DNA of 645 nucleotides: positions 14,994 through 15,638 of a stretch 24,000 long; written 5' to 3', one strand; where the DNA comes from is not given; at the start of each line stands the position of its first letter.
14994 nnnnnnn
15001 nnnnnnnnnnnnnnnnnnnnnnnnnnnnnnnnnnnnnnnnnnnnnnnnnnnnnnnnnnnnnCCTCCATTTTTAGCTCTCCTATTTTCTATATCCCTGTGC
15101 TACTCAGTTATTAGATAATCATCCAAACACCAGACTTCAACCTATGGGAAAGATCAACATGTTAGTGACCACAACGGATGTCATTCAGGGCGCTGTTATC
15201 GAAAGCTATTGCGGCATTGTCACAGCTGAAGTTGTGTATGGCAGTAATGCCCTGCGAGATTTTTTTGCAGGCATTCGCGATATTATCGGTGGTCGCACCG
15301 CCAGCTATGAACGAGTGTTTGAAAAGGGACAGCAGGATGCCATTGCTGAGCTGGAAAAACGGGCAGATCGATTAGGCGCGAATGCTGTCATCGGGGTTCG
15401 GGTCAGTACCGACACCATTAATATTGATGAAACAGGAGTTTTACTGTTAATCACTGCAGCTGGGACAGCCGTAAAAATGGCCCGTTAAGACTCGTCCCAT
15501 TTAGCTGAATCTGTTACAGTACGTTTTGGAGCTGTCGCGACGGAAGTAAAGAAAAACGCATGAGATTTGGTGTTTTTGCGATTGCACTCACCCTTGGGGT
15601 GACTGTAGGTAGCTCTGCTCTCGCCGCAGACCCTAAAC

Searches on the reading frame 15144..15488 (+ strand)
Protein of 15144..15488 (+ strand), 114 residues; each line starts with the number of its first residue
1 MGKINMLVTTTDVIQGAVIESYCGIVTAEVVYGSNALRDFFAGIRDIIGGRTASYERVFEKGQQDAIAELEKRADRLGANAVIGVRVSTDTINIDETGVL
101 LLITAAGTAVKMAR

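Call 23: search_protein_families(library=pfam, proteins=[window:15144-15488:+], max_evalue=0.001)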
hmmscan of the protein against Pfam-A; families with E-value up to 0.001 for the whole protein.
window:15144-15488:+ (114 aa): 2 families
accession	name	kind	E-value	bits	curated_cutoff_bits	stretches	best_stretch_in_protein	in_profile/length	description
PF01906.23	YbjQ_1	-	6.3e-32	110.7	23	1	6-112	1-103/103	Putative heavy-metal-binding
PF23025.1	YbjQ_2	-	7.4e-05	23.4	29.1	1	7-112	9-101/103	C2 domain-containing protein 5, YbjQ-like domain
